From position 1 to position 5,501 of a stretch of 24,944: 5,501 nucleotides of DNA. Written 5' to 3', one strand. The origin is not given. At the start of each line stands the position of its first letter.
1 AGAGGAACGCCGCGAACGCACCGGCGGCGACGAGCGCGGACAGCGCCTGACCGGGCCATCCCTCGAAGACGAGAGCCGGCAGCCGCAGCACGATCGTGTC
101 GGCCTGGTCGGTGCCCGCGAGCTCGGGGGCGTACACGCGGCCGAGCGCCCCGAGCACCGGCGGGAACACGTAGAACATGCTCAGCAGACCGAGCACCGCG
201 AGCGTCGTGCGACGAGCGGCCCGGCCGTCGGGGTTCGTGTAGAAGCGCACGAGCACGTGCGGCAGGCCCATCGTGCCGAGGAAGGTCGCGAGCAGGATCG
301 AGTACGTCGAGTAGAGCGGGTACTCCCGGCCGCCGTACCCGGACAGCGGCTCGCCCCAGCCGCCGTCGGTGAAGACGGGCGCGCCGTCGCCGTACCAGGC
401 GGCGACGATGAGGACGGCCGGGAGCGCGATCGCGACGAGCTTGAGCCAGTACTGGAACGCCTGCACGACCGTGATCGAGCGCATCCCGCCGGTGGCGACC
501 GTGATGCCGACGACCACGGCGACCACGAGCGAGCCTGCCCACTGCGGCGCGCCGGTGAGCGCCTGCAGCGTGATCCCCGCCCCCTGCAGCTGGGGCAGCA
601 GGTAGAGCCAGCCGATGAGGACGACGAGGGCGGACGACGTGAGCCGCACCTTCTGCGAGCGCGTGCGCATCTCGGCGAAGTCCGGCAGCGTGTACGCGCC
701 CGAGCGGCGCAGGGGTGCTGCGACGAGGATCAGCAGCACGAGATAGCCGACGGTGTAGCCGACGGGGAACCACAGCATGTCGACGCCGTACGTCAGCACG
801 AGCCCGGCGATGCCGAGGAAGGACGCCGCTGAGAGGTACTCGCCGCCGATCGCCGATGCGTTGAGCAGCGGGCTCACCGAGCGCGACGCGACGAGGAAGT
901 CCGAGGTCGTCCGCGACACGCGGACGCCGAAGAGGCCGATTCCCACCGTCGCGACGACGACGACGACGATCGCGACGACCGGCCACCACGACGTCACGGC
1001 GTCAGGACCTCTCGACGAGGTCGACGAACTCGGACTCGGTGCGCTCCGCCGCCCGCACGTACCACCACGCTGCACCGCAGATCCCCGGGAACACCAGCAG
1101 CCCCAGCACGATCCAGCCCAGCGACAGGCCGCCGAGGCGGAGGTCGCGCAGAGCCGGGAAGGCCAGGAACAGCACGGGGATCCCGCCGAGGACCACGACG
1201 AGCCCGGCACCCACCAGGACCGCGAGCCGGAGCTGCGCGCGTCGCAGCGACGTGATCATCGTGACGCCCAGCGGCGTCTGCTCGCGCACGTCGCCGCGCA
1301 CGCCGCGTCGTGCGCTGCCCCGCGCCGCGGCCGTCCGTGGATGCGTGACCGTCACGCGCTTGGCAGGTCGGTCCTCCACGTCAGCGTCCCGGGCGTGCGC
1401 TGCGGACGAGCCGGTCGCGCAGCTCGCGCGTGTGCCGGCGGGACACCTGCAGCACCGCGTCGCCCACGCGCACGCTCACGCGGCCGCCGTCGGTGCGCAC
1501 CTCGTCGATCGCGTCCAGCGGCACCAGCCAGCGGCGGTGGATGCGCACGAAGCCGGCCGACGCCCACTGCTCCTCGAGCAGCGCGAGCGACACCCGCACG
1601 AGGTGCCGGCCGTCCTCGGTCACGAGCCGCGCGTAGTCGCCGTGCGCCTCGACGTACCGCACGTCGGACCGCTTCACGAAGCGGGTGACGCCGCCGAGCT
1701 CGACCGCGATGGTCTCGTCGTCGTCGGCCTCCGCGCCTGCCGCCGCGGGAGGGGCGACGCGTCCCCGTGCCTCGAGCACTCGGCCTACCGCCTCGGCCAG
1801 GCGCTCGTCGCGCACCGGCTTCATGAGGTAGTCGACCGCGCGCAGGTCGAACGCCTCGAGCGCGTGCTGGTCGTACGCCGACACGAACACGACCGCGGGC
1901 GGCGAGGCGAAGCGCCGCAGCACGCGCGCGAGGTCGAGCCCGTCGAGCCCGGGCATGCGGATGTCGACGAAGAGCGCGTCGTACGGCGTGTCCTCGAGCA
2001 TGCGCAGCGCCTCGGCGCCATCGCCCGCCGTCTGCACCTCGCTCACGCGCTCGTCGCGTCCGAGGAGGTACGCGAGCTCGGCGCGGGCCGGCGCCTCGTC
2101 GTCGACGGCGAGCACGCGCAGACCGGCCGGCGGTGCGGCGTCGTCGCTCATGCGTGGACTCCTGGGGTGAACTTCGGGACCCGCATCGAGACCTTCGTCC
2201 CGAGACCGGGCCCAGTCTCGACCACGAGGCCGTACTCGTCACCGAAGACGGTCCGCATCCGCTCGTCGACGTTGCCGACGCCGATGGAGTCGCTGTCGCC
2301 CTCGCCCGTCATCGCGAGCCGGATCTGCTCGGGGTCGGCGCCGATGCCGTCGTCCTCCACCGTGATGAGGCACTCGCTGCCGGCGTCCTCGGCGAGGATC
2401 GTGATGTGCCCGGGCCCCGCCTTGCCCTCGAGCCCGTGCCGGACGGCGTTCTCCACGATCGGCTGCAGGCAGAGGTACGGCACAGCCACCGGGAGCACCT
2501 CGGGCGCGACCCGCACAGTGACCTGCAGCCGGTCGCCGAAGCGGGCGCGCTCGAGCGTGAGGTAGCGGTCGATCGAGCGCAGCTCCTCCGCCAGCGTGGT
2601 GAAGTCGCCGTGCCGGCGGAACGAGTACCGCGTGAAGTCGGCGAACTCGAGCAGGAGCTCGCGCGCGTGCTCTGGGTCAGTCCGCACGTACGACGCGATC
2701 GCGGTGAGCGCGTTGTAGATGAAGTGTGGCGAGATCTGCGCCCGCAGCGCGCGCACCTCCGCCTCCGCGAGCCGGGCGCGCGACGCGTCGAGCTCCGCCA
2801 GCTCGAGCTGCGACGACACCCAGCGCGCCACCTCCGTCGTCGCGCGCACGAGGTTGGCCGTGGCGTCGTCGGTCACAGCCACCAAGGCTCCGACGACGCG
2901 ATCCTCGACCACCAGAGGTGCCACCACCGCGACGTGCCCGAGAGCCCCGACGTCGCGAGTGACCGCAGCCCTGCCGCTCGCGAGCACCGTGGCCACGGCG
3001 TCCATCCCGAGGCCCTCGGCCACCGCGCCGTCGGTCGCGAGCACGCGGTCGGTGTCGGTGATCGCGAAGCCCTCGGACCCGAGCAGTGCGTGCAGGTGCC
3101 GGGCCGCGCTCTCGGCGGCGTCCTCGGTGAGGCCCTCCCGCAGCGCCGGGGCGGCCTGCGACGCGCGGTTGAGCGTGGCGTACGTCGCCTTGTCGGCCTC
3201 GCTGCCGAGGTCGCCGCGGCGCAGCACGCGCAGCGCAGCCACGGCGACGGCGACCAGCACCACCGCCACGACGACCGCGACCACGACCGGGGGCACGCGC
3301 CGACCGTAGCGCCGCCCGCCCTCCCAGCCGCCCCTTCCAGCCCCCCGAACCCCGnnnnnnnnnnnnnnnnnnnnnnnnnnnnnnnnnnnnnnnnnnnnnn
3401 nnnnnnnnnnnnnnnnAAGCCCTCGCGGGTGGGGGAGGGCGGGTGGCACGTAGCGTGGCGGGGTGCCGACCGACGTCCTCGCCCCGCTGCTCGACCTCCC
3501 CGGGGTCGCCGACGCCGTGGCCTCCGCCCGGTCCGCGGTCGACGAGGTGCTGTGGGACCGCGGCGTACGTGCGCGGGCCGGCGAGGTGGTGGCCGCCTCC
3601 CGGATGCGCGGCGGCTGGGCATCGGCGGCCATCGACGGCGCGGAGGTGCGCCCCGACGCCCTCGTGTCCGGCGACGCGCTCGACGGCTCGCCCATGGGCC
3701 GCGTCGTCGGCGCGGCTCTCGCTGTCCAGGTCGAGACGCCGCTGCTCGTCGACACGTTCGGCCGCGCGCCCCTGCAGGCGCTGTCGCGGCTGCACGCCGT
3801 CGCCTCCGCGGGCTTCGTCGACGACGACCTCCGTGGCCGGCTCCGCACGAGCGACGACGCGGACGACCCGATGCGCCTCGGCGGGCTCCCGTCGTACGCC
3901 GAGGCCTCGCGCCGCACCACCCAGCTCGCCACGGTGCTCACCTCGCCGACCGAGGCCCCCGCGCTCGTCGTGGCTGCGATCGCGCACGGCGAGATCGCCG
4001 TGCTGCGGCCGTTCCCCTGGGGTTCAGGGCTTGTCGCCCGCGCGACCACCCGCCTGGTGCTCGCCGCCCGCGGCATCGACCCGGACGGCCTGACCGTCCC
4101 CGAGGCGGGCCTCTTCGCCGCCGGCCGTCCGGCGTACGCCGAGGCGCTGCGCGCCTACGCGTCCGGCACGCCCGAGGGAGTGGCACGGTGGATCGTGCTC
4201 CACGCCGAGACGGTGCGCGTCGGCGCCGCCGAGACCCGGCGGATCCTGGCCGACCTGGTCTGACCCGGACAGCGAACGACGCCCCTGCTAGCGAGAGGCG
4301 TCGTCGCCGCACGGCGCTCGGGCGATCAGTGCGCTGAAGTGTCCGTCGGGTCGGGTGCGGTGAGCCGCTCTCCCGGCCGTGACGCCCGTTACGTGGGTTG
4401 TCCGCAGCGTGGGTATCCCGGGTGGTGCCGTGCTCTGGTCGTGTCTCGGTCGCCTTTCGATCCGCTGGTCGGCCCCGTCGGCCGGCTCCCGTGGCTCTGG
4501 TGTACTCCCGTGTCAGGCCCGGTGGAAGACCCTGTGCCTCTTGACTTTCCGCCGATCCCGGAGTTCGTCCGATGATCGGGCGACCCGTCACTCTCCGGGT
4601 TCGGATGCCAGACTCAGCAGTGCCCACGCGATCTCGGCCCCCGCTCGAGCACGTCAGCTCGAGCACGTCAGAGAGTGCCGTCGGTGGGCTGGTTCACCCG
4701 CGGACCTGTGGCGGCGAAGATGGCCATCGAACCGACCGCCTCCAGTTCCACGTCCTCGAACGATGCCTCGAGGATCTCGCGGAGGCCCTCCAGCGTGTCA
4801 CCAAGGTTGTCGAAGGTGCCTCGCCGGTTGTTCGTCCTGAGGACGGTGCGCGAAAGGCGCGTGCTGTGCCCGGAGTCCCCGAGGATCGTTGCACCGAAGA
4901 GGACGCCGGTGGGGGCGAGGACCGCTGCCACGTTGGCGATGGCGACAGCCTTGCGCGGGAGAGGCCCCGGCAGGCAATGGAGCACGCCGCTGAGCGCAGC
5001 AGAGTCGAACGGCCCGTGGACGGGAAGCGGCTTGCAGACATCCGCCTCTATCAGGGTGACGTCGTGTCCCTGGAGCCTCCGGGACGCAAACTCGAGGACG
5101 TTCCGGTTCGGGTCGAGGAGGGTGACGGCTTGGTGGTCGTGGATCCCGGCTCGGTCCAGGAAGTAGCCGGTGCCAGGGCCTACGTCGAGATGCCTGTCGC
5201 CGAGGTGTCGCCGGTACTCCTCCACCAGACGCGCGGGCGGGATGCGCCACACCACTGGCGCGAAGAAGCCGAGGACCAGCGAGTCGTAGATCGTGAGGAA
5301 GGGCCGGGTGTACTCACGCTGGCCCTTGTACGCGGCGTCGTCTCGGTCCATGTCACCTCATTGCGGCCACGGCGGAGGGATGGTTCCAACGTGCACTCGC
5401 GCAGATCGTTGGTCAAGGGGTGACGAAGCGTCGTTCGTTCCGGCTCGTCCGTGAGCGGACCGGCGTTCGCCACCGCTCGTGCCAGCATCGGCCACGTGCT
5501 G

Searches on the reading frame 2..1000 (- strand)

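Call 17: search_protein_families(library=pfam, proteins=[window:2-1000:-], max_evalue=0.01)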
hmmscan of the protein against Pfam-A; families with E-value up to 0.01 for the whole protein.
window:2-1000:- (333 aa): 1 family
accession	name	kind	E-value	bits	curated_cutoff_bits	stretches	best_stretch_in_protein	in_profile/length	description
PF00474.23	SSF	-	1.7e-33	116.6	22.8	1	35-331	1-304/406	Sodium:solute symporter family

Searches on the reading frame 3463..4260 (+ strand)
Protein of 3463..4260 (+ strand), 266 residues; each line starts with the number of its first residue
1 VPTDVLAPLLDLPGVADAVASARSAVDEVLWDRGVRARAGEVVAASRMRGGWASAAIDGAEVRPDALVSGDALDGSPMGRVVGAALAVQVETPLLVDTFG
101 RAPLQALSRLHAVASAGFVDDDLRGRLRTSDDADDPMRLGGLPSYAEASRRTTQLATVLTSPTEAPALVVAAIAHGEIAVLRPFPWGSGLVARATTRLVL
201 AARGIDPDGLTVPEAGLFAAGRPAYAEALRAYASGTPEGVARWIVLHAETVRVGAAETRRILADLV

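Call 17: search_protein_families(library=pfam, proteins=[window:3463-4260:+], max_evalue=0.01)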
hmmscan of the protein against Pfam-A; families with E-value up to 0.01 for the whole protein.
window:3463-4260:+ (266 aa): 1 family
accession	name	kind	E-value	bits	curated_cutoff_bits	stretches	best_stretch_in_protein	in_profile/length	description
PF02661.23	Fic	-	0.0026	19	24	1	106-200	6-93/93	Fic/DOC family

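Call 49: search_protein_families(library=ncbifam, proteins=[window:3463-4260:+], max_evalue=0.001)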
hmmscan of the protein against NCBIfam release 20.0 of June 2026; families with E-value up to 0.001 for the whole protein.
window:3463-4260:+ (266 aa): 0 families

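Call 82: search_protein_families(library=padloc, proteins=[window:3463-4260:+], max_evalue=0.01)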
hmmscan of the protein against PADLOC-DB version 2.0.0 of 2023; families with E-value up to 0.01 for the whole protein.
window:3463-4260:+ (266 aa): 1 family
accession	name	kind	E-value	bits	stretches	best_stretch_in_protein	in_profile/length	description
PDLC03963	SoFic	-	1.1e-05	22.9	1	158-263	171-272/361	-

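Call 83: search_protein_families(library=phrogs, proteins=[window:3463-4260:+], max_evalue=0.01)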
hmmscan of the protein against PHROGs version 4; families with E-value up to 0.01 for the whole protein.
window:3463-4260:+ (266 aa): 0 families

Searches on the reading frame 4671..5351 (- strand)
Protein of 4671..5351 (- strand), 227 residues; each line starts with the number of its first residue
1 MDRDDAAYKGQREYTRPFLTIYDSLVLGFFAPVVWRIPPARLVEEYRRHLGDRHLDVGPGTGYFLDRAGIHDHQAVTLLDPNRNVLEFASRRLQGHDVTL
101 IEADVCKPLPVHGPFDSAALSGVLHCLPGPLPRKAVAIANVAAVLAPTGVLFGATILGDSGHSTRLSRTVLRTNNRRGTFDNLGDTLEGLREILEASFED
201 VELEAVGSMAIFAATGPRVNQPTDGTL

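Call 17: search_protein_families(library=pfam, proteins=[window:4671-5351:-], max_evalue=0.01)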
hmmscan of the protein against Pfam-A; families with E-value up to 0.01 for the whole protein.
window:4671-5351:- (227 aa): 5 families
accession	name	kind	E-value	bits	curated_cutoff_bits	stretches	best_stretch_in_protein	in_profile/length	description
PF08242.18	Methyltransf_12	-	2.5e-10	41.4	30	1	55-151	1-98/98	Methyltransferase domain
PF08241.18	Methyltransf_11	-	7.2e-10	39.8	21.2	1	55-152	1-94/95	Methyltransferase domain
PF13649.12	Methyltransf_25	-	2.1e-09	38.4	27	1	55-149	2-97/97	Methyltransferase domain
PF13489.12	Methyltransf_23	-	2.2e-07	31.2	27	1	48-166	20-129/164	Methyltransferase domain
PF13847.12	Methyltransf_31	-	3.8e-05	23.9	27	1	51-152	4-108/145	Methyltransferase domain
